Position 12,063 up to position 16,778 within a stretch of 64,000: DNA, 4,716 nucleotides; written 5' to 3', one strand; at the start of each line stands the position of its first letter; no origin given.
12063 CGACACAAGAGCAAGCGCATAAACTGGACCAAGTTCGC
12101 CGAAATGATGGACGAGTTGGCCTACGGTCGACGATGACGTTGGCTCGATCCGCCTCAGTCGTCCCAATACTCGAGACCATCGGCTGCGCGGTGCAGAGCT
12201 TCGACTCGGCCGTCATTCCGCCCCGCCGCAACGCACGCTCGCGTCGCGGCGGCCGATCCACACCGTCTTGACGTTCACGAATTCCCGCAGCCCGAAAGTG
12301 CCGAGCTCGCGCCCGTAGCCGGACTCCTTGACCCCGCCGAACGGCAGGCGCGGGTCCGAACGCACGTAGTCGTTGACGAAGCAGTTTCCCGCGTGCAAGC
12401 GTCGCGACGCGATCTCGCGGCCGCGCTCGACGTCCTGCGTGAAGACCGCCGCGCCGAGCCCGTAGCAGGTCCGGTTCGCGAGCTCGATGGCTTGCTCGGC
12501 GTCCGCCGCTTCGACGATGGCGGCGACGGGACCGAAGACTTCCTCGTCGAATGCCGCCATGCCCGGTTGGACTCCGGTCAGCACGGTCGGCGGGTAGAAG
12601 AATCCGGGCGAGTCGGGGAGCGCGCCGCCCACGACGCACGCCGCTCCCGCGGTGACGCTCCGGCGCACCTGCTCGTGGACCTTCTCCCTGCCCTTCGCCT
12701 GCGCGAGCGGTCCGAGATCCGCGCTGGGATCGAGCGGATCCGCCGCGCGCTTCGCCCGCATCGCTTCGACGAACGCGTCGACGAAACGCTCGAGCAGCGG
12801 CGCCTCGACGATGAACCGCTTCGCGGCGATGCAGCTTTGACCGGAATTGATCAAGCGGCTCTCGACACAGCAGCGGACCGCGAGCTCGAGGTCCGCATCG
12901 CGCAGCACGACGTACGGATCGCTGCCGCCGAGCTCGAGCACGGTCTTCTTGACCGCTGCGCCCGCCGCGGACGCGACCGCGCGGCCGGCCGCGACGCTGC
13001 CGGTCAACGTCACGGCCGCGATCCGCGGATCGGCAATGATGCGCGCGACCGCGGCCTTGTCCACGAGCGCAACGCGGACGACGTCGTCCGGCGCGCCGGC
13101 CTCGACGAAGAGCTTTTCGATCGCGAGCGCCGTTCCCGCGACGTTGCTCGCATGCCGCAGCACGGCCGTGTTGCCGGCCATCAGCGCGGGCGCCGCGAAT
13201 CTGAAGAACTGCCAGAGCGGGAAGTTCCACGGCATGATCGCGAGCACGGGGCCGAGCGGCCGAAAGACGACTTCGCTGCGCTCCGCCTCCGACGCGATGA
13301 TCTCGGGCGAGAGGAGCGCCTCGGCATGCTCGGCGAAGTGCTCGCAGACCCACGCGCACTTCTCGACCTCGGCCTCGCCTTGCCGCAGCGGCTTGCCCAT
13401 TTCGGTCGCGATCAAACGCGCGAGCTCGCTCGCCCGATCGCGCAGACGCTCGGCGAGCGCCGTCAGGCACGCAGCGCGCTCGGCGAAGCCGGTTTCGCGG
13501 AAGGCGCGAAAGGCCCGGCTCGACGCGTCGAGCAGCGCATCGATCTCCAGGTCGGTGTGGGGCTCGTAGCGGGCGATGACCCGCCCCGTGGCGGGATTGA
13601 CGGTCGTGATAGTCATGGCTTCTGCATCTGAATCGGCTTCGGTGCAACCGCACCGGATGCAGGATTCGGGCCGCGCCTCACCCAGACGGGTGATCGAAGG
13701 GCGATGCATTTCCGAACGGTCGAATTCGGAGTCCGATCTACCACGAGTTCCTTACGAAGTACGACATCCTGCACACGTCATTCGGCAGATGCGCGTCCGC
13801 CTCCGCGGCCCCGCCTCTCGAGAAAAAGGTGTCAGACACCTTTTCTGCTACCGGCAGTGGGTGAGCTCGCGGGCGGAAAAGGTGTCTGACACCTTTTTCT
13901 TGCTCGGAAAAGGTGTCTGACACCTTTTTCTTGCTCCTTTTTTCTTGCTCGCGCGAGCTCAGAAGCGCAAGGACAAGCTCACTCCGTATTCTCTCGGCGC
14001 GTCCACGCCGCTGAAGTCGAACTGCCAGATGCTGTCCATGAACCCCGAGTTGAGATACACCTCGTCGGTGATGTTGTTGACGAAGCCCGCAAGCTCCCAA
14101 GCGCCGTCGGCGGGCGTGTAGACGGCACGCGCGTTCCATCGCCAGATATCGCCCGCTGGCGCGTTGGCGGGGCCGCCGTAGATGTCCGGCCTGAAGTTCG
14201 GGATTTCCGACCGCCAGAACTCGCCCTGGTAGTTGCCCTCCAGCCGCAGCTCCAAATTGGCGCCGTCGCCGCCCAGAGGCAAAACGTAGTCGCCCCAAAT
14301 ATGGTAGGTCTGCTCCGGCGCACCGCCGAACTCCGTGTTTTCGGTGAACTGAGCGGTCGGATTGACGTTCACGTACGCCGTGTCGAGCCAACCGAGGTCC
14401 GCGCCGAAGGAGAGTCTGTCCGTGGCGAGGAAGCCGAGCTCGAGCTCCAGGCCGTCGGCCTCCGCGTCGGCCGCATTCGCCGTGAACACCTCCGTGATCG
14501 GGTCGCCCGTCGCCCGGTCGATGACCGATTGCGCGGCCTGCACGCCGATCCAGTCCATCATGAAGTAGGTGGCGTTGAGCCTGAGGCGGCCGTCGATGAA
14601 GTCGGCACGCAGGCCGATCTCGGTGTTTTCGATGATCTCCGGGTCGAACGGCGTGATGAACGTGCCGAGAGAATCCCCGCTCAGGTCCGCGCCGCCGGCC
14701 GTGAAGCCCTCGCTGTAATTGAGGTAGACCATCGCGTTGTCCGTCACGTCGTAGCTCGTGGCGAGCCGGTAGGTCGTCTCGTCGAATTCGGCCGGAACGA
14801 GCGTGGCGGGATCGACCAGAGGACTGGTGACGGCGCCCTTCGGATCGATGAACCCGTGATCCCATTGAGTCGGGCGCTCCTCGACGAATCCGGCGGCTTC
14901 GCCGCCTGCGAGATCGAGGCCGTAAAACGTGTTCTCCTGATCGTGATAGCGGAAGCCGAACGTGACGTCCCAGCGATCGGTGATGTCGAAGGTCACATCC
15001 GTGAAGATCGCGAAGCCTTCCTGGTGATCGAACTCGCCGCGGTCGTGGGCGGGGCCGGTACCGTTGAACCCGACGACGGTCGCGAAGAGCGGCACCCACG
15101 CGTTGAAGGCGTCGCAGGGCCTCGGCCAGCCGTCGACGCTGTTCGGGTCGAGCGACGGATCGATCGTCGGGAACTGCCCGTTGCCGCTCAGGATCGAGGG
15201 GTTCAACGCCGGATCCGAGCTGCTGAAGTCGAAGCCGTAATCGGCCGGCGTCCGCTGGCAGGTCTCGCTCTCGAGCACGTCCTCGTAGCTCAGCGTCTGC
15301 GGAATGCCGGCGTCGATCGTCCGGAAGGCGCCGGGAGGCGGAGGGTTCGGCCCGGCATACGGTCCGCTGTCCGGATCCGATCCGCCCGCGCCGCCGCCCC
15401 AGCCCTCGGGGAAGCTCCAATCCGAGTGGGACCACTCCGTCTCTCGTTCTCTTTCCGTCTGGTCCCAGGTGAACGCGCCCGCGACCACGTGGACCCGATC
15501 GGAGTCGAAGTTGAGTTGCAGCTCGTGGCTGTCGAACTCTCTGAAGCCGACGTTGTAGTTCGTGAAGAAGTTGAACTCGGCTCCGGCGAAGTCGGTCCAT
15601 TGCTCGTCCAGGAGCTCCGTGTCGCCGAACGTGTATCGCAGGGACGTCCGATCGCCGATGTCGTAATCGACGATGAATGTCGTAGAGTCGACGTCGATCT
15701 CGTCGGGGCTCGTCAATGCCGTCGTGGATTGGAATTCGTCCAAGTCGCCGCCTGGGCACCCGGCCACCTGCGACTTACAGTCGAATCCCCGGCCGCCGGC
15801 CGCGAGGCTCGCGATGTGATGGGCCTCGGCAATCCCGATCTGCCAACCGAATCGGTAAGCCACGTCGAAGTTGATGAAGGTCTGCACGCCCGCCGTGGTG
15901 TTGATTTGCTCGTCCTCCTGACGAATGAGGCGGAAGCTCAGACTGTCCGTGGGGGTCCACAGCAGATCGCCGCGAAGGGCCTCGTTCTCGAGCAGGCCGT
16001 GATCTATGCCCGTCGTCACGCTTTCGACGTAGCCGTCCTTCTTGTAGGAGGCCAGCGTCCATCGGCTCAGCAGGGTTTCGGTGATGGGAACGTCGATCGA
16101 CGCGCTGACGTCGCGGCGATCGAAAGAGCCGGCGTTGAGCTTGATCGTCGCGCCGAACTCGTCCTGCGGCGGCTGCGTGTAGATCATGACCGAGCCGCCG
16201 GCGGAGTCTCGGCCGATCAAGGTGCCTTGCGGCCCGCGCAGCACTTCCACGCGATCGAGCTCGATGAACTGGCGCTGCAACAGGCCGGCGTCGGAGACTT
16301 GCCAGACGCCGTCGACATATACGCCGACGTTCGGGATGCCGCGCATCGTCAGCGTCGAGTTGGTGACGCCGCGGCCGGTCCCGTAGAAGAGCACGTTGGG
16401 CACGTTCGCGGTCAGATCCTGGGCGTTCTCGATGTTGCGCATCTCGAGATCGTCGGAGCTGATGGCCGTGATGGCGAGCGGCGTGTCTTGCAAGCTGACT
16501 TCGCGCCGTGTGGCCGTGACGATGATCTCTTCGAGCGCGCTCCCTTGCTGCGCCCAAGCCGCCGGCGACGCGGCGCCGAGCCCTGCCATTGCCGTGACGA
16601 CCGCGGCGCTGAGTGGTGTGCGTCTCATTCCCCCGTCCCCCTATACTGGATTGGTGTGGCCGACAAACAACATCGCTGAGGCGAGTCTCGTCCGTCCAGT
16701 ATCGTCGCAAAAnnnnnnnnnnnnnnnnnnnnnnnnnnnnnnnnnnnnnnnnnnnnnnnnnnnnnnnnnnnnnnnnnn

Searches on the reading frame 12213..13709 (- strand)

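Call 64: search_protein_families(library=pfam, proteins=[window:12213-13709:-], max_evalue=0.00001)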
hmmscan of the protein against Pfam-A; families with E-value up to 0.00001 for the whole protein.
window:12213-13709:- (498 aa): 1 family
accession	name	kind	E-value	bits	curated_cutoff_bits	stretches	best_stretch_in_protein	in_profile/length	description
PF00171.27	Aldedh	-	6.5e-137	457.3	23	1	30-483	5-461/461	Aldehyde dehydrogenase family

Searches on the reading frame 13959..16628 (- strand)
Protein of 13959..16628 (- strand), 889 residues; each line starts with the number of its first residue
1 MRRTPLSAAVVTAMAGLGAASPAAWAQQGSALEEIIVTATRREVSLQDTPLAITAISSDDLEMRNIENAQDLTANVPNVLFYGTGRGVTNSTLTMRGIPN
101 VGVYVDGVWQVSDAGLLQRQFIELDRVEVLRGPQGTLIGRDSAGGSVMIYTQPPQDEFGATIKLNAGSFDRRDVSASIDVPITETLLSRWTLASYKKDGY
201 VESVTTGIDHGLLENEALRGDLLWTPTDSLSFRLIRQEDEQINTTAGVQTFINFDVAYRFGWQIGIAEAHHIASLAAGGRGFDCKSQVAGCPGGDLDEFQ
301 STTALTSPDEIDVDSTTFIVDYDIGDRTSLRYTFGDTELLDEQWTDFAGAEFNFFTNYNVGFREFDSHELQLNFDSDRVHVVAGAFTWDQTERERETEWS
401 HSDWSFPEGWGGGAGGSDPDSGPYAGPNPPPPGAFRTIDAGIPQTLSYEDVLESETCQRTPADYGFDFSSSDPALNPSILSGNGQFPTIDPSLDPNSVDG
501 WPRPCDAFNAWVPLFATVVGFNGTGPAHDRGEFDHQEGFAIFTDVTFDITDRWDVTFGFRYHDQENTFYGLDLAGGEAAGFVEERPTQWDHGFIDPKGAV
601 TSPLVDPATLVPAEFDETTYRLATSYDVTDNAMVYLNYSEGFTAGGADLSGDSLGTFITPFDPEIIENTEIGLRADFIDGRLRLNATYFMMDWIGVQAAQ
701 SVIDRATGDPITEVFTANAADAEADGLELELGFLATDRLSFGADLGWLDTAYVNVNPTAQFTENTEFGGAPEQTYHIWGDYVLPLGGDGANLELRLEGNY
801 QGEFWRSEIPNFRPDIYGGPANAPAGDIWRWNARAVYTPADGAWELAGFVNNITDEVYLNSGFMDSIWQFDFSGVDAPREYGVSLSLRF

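Call 64: search_protein_families(library=pfam, proteins=[window:13959-16628:-], max_evalue=0.00001)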
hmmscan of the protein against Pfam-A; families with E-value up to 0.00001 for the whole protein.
window:13959-16628:- (889 aa): 2 families
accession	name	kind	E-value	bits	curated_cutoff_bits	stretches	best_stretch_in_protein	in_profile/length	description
PF00593.30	TonB_dep_Rec_b-barrel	-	5.7e-26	92.8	27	1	325-853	15-436/436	TonB dependent receptor-like, beta-barrel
PF07715.20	Plug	-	5.6e-18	65.9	23.9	1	46-145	2-106/107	TonB-dependent Receptor Plug Domain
